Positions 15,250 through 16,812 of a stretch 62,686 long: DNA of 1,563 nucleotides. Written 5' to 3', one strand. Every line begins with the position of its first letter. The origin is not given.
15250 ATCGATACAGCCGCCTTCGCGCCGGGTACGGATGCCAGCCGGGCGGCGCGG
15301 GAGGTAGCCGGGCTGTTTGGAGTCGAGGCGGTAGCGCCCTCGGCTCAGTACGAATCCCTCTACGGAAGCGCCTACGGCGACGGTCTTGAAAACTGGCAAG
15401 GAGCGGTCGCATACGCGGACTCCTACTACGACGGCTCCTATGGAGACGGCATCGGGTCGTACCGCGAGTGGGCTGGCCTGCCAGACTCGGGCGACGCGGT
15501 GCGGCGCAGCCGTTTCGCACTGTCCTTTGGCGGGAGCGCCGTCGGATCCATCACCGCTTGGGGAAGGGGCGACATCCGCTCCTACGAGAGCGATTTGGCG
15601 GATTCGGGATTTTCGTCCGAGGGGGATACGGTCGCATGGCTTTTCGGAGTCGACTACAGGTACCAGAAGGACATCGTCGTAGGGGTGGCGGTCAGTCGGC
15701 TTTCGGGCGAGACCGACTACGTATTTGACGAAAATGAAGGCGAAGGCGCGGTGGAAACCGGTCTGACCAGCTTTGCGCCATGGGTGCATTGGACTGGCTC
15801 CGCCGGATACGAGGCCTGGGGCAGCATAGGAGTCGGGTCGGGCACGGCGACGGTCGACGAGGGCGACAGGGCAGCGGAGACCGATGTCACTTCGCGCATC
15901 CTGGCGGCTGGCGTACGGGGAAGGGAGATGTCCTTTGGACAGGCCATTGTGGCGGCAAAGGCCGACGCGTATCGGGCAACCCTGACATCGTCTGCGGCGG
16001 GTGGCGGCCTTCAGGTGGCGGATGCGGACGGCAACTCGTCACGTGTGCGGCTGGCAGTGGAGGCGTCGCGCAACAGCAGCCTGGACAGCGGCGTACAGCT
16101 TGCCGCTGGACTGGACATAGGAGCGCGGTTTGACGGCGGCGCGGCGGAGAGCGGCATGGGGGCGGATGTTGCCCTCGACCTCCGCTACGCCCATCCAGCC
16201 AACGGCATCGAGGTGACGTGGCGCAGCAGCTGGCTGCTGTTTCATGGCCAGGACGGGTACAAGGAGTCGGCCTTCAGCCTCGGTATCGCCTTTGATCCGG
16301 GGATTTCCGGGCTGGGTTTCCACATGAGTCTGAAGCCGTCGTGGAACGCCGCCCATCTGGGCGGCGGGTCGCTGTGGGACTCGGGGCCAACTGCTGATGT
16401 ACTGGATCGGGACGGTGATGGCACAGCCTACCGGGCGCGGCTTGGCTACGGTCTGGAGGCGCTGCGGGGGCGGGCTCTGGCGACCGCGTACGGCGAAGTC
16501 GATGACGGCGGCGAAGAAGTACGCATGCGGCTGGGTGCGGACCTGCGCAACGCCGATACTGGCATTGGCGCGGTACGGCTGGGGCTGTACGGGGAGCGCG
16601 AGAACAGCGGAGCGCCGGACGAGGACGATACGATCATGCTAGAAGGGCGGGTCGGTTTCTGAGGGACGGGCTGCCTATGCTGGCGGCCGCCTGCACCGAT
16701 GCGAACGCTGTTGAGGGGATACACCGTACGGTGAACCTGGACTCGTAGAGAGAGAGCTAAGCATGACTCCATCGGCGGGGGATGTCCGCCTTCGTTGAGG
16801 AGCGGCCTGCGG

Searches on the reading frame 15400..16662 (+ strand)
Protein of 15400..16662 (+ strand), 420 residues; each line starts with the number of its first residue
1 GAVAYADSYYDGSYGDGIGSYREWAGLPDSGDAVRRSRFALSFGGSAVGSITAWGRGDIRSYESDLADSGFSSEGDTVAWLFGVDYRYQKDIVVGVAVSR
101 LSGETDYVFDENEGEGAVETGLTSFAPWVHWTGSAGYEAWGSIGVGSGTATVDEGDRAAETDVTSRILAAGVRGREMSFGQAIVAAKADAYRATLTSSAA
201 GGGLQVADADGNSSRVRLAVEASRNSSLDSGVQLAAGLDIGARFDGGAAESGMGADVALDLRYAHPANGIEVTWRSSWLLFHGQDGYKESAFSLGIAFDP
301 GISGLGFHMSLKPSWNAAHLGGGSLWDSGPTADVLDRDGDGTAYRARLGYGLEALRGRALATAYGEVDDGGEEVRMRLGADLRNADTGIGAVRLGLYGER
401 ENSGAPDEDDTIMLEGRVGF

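Call 13: search_protein_families(library=pfam, proteins=[window:15400-16662:+], max_evalue=0.01)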
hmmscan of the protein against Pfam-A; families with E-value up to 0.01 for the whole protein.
window:15400-16662:+ (420 aa): 1 family
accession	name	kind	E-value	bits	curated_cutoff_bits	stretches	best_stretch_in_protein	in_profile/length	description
PF03797.25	Autotransporter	-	0.00095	19.4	26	1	53-254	1-212/255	Autotransporter beta-domain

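Call 26: find_homologous_proteins(query=window:15400-16659:+, max_evalue=0.001)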
Query window:15400-16659:+ (420 aa): 2 proteins with E <= 0.001 among 8000 candidates.
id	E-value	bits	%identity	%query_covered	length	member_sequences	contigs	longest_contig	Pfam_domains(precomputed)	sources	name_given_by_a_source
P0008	2.5e-49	187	35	89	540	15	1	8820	-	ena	-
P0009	1.1e-13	69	29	87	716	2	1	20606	PF21027.4,PF22352.3,PF17963.8,PF05345.19,PF18911.7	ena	-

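Call 27: find_encoding_contigs(protein=P0008, flank=10000, max_places=6)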
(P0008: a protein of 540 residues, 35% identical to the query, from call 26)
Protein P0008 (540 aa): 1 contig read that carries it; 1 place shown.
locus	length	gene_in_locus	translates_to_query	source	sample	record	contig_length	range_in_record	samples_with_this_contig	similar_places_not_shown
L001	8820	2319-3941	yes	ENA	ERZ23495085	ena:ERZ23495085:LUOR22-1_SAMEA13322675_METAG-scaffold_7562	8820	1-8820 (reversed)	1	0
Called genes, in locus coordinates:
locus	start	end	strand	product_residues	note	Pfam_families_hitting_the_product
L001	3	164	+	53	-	?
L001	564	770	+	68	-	-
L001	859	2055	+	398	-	PF01963:TraB_PrgY_gumN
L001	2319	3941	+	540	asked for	-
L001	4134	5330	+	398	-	-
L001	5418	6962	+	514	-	PF00753:Lactamase_B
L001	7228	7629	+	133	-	-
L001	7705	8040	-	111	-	PF13442:Cytochrome_CBB3 (weak)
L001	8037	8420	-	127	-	PF19649:DUF6152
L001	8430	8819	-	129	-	?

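Call 28: find_encoding_contigs(protein=P0009, flank=10000, max_places=6)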
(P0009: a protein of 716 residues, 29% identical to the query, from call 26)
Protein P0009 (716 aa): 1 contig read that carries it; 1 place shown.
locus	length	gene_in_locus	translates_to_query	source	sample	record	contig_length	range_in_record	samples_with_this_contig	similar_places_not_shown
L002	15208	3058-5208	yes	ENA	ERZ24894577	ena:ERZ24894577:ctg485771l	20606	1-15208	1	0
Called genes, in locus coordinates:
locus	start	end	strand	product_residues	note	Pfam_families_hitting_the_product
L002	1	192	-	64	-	?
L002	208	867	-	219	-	-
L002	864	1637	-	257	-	PF02798:GST_N, PF13409:GST_N_2, PF13417:GST_N_3, PF00043:GST_C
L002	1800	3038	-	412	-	PF13581:HATPase_c_2 (weak), PF02518:HATPase_c, PF00072:Response_reg, PF00486:Trans_reg_C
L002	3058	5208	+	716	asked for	PF17963:Big_9, PF18911:PKD_4, PF21027:Sde0182_C (faint), PF22352:K319L-like_PKD, PF05345:He_PIG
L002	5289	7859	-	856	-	PF13442:Cytochrome_CBB3 (faint), PF07626:PSD3, PF07637:PSD5, PF07631:PSD4, PF07627:PSCyt3, PF07624:PSD2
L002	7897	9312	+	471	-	PF00330:Aconitase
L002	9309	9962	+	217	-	PF00694:Aconitase_C, PF27512:LeuD, PF27434:LeuD_C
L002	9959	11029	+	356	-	PF00180:Iso_dh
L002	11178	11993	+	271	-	PF05685:Uma2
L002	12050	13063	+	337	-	PF01118:Semialdhyde_dh, PF02774:Semialdhyde_dhC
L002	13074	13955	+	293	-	PF01416:PseudoU_synth_1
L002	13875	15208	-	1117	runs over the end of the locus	PF25275:Golvesin_C (faint)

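Call 61: predict_structure(alignment_id=A4)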
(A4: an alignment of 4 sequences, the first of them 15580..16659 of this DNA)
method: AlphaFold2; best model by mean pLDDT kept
length: 360 residues; sequences in the alignment: 4
mean_pLDDT: 50.3   pTM: 0.41
mean pLDDT of the five models: 50.3, 47.6, 43.6, 42.8, 33.9
residues with pLDDT >= 90: 0; 70-90: 16; 50-70: 173; < 50: 171
segments of 3 or more residues with pLDDT < 50: 1-28, 40-55, 57-59, 103-106, 114-162, 186-191, 225-227, 242-245, 257-282, 327-330, 339-350, 356-360
pLDDT, mean of each block of 10 residues (from residue 1): 28 30 42 51 44 46 57 60 55 55 48 42 36 35 28 43 56 65 51 64 73 71 54 65 53 54 36 35 58 55 63 60 55 52 44 47
secondary structure, 60 per line:
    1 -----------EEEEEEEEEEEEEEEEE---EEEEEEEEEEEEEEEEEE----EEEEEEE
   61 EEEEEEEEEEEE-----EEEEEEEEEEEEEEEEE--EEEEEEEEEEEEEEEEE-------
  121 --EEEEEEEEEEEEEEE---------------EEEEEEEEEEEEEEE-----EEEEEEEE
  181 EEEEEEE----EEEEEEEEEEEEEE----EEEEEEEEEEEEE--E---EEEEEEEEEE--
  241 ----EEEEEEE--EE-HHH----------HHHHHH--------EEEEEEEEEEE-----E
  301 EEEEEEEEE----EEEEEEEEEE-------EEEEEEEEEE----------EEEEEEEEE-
elements in order: E12-28 E32-49 E54-72 E78-94 E97-113 E123-137 E153-167 E173-187 E192-205 E210-222 E229-238 E245-251 H270-275 E284-294 E300-309 E314-323 E331-340 E351-359

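Call 62: search_solved_structures(query=A4, max_evalue=1)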
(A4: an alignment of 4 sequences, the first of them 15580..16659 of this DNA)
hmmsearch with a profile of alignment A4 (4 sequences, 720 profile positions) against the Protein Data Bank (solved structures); distinct sequences matched with E-value up to 1: 15.
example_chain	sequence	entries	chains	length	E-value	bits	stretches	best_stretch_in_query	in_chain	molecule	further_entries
6nz0_Z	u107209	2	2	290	0.0001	24.4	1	7-110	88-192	Dyslexia-associated protein KIAA0319-like protein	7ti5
2yhg_A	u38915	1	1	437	0.00014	23.9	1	20-94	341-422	CELLULOSE-BINDING PROTEIN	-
4m03_A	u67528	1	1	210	0.00032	22.7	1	118-198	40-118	Serine-rich adhesin for platelets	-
2yrl_A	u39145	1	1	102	0.00041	22.4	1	21-108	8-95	KIAA1837 protein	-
4aqo_A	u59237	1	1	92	0.00072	21.5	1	15-107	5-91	COLLAGENASE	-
4m02_A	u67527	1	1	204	0.0039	19.1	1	116-195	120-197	Serine-rich adhesin for platelets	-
4jrw_A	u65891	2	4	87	0.0093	17.9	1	19-107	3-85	Collagenase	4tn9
2y3u_A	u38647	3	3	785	0.028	16.3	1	12-107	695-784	COLLAGENASE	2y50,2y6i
2y72_A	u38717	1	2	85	0.071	14.9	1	25-107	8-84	COLLAGENASE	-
9p4n_R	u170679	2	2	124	0.083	14.7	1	33-121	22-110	Dyslexia-associated protein KIAA0319-like protein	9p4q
7kpn_Z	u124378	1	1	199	0.23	13.3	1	7-110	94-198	Dyslexia-associated protein KIAA0319-like protein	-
6ihb_R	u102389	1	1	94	0.7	11.7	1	34-107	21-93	Dyslexia-associated protein KIAA0319-like protein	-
7wjx_R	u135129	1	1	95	0.71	11.6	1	34-107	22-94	Dyslexia-associated protein KIAA0319-like protein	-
6jcq_R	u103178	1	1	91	0.94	11.2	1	35-107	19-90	Dyslexia-associated protein KIAA0319-like protein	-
7wqp_R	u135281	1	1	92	1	11.2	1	34-106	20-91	Dyslexia-associated protein KIAA0319-like protein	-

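Call 63: search_protein_families(library=ncbifam, proteins=[window:15400-16659:+], max_evalue=0.1)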
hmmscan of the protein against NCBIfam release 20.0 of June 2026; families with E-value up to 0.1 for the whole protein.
window:15400-16659:+ (420 aa): 0 families
